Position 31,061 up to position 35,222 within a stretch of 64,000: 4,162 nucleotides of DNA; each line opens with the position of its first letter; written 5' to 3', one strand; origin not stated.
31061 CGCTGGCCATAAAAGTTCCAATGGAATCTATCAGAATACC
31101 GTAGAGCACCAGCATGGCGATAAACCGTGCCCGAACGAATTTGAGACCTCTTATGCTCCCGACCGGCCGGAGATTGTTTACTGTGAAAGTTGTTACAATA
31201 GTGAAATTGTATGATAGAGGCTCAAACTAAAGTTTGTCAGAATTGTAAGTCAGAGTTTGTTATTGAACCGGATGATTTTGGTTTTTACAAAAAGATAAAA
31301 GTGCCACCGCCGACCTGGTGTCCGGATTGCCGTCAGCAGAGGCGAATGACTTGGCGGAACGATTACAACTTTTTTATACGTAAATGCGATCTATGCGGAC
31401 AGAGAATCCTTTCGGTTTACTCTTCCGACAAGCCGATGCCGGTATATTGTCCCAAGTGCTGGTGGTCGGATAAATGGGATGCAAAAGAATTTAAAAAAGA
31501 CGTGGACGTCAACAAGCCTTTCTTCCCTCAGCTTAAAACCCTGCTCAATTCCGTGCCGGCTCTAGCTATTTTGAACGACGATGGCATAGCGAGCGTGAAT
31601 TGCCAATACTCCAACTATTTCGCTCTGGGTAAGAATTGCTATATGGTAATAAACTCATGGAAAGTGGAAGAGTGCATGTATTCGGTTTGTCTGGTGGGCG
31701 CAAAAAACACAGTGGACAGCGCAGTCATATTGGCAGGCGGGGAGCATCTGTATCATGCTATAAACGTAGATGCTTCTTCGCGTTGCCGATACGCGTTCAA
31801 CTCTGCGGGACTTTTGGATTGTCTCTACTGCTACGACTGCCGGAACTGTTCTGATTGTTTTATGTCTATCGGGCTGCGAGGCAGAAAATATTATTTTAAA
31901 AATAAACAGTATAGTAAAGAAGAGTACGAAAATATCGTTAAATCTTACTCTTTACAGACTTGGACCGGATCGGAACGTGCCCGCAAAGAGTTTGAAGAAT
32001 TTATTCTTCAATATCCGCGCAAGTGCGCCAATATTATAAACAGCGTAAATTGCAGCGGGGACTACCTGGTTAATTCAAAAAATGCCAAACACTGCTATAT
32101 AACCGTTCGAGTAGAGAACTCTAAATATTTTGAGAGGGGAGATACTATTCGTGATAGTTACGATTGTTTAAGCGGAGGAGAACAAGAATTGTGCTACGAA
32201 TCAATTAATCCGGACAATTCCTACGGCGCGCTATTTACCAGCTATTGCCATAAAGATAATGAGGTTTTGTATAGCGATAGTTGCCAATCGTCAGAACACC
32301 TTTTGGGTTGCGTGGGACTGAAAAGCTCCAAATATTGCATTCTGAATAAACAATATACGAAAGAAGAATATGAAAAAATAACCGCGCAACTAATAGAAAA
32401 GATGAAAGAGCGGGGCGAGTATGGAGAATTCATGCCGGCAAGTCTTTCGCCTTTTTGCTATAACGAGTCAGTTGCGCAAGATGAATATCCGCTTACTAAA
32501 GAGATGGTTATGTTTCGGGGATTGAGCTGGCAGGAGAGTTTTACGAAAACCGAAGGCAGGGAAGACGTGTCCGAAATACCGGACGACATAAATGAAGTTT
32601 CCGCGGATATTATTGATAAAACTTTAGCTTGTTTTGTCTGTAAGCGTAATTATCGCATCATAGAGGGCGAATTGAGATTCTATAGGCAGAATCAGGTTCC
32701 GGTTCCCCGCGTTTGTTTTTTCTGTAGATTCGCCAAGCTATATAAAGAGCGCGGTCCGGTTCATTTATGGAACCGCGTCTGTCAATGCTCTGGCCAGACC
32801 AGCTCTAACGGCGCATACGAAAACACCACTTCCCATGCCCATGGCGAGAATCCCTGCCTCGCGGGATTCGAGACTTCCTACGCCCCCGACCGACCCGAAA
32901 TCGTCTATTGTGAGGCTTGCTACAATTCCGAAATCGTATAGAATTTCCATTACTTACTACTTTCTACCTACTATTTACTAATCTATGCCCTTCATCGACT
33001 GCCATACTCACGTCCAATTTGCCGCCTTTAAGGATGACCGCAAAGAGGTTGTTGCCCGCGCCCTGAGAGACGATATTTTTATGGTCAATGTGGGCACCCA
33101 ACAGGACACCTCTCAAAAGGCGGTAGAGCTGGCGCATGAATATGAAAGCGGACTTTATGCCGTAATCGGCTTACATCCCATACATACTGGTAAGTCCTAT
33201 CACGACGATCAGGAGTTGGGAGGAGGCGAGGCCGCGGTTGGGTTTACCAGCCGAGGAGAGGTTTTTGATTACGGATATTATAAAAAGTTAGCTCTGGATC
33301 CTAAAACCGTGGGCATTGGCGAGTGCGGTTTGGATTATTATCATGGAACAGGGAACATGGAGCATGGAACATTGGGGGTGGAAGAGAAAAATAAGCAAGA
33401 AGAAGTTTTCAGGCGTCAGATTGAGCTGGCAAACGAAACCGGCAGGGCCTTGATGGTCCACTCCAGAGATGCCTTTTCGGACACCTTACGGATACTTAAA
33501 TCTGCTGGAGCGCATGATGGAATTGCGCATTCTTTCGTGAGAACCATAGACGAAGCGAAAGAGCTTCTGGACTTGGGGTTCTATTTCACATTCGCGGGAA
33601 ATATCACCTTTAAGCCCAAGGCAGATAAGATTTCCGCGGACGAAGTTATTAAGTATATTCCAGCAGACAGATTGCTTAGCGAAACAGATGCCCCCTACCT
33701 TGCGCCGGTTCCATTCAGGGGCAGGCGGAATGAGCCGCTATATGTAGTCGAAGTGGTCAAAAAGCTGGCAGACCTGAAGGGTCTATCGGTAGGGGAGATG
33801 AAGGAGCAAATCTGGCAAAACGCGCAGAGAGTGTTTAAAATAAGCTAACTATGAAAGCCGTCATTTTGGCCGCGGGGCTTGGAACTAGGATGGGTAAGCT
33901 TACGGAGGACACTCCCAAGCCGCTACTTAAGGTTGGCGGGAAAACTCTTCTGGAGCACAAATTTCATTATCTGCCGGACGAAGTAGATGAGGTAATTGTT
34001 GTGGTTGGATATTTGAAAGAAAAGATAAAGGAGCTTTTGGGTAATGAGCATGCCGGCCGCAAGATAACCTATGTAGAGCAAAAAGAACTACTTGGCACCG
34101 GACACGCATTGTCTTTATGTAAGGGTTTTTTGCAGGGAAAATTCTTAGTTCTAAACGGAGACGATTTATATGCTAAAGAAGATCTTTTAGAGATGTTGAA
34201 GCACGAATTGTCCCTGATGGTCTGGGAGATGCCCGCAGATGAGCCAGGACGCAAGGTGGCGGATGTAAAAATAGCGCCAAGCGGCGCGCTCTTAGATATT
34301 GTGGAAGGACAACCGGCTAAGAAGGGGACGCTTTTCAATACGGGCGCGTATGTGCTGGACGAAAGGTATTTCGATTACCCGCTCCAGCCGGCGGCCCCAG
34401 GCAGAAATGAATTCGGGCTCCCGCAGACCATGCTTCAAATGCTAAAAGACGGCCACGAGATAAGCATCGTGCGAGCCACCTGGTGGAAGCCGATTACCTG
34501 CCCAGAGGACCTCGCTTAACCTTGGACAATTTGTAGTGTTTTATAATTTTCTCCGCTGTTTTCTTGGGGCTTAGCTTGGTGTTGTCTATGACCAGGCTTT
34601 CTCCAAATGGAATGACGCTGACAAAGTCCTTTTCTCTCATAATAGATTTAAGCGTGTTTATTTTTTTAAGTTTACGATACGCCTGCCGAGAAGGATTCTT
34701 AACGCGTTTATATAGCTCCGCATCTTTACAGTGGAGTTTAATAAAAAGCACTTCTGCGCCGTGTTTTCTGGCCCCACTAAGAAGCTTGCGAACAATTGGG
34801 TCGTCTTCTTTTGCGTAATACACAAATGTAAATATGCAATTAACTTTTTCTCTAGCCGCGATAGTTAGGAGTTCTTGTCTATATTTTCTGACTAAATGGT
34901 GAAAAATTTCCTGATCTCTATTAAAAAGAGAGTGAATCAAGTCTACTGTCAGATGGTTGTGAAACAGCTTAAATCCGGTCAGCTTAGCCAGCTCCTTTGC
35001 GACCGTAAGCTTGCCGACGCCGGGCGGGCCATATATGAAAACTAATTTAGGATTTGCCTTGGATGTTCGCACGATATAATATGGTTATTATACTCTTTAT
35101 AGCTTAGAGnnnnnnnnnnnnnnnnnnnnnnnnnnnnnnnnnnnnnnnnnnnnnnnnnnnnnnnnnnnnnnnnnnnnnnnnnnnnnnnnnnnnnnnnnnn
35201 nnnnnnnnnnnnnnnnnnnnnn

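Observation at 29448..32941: Tandem pair of internally duplicated Cys-rich zinc-ribbon proteins occupying the conserved metG-tatD junction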

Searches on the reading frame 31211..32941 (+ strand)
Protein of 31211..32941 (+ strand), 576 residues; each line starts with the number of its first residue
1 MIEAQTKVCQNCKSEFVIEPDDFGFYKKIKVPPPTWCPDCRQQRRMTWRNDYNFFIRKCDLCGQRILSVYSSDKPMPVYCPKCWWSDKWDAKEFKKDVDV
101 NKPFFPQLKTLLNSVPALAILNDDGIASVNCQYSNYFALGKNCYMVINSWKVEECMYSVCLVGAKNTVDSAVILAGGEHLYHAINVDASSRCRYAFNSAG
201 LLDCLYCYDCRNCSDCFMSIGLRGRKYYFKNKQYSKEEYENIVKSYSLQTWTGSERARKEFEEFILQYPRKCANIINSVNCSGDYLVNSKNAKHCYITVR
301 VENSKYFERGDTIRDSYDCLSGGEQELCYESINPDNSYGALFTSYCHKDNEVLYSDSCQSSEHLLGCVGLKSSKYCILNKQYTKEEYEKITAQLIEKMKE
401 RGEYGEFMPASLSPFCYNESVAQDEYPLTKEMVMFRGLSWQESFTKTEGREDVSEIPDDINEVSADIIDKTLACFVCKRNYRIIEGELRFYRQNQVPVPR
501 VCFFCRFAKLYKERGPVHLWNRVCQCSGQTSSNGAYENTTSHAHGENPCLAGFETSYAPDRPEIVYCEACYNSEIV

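Call 3: search_protein_families(library=pfam, proteins=[window:31211-32941:+], max_evalue=1)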
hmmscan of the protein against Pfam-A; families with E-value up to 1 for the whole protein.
window:31211-32941:+ (576 aa): 2 families
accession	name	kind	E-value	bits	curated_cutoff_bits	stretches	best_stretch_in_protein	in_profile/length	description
PF13451.12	zf_Tbcl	-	0.00046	20.5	24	1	6-45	4-44/48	Probable treble clef domain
PF03966.22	Trm112p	-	0.71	10.3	22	1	414-486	11-40/40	Trm112p-like protein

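Call 4: search_protein_families(library=ncbifam, proteins=[window:31211-32941:+], max_evalue=1)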
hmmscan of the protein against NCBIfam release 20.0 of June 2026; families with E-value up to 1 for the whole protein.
window:31211-32941:+ (576 aa): 2 families
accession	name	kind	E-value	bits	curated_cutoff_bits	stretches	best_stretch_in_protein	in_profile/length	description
NF011482.0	PRK14892.1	equivalog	0.89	9.5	109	1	56-104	21-69/101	putative transcription elongation factor Elf1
TIGR01639.1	P_fal_TIGR01639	paralog_domain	0.92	9.6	25.75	0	226-245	2-21/61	Plasmodium falciparum uncharacterized domain TIGR01639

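Call 29: search_protein_families(library=padloc, proteins=[window:31211-32941:+], max_evalue=1)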
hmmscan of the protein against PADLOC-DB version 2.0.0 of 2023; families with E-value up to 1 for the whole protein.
window:31211-32941:+ (576 aa): 0 families

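Call 30: search_protein_families(library=phrogs, proteins=[window:31211-32941:+], max_evalue=1)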
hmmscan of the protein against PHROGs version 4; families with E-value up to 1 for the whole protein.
window:31211-32941:+ (576 aa): 5 families
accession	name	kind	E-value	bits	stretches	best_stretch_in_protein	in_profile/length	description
phrog_15341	-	unknown function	0.0014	19.1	1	129-323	43-230/276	-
phrog_11694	-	unknown function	0.013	16.5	1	207-270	9-68/131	-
phrog_20775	-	unknown function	0.069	13.6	1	227-304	144-218/244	-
phrog_9336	-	unknown function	0.14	12.8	1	23-60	155-191/198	-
phrog_6422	-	moron, auxiliary metabolic gene and host takeover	0.71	11.3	0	4-65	5-61/120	Lar-like restriction alleviation protein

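Call 87: predict_structure(alignment_id=A4)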
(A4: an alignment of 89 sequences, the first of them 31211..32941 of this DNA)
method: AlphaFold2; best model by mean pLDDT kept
length: 576 residues; sequences in the alignment: 89
mean_pLDDT: 82.8   pTM: 0.84
mean pLDDT of the five models: 82.8, 82.2, 82.0, 79.0, 77.6
residues with pLDDT >= 90: 256; 70-90: 184; 50-70: 136; < 50: 0
segments of 3 or more residues with pLDDT < 50: none
pLDDT, mean of each block of 10 residues (from residue 1): 88 92 86 90 91 90 92 92 90 95 95 91 64 62 63 66 66 63 62 69 68 66 72 89 92 92 90 70 71 71 73 71 68 69 71 69 85 91 96 94 90 93 91 94 89 91 96 94 90 91 86 76 95 94 95 90 92 85
secondary structure, 60 per line:
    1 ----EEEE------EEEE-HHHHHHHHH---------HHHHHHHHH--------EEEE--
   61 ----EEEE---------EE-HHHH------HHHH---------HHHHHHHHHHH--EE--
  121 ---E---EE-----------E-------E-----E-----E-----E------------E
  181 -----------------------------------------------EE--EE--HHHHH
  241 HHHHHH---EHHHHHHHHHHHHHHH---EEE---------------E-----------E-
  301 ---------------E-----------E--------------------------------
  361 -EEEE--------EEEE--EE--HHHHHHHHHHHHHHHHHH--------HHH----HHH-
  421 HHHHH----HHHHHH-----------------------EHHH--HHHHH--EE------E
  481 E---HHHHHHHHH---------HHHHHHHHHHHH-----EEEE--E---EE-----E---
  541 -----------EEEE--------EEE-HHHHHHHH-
elements in order: E5-8 E15-18 H20-28 H38-46 E55-58 E65-68 H81-84 H91-94 H104-114 H236-246 H251-265 E269-271 E362-365 E374-377 H384-401 H421-425 H430-435 H465-469 H485-493 H503-514 E520-523 E552-555 E564-566 H568-575

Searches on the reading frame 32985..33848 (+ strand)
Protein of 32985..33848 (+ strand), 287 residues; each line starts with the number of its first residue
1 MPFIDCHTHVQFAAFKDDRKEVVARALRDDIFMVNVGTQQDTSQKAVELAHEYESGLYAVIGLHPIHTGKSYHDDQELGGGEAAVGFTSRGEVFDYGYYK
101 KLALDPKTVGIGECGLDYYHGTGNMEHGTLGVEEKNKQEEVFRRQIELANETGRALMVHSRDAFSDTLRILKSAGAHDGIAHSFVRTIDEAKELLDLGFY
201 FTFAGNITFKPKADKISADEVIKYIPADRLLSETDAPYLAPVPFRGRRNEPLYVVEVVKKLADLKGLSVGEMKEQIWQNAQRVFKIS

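Call 3: search_protein_families(library=pfam, proteins=[window:32985-33848:+], max_evalue=1)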
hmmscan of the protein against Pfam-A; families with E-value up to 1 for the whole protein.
window:32985-33848:+ (287 aa): 2 families
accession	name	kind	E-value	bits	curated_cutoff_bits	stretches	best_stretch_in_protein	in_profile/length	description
PF01026.27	TatD_DNase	-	3.5e-72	243.3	27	1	4-285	1-253/253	TatD related DNase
PF04909.20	Amidohydro_2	-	0.051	13.8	26.4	1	184-285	195-288/289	Amidohydrolase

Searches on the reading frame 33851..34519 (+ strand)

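Call 91: search_protein_families(library=pfam, proteins=[window:33851-34519:+], max_evalue=0.0001)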
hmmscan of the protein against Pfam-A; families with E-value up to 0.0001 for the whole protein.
window:33851-34519:+ (222 aa): 3 families
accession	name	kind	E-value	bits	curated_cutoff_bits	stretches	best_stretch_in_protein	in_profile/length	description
PF00483.29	NTP_transferase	-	1.5e-18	67.8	21.2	1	2-202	1-214/245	Nucleotidyl transferase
PF12804.13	NTP_transf_3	-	1.3e-12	48.7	27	1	3-119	1-110/160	MobA-like NTP transferase domain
PF01128.25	IspD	-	1.8e-07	31.6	27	1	2-73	2-69/221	2-C-methyl-D-erythritol 4-phosphate cytidylyltransferase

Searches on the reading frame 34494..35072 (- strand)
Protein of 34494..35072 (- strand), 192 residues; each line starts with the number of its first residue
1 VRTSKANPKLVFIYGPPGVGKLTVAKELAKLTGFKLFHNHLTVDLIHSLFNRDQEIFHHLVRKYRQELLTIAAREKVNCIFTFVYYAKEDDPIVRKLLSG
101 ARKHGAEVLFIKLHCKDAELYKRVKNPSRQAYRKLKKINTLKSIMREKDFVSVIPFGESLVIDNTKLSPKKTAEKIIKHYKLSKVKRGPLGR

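Call 91: search_protein_families(library=pfam, proteins=[window:34494-35072:-], max_evalue=0.0001)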
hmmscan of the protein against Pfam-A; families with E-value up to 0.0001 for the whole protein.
window:34494-35072:- (192 aa): 3 families
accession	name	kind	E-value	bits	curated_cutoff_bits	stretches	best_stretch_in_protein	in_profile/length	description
PF13238.12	AAA_18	-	2e-09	38.4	29.4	1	11-127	1-111/128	AAA domain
PF13671.12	AAA_33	-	3e-07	31.3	27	1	10-130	1-121/143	AAA domain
PF00004.35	AAA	-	9.1e-06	26.6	21.2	1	12-111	2-63/131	ATPase family associated with various cellular activities (AAA)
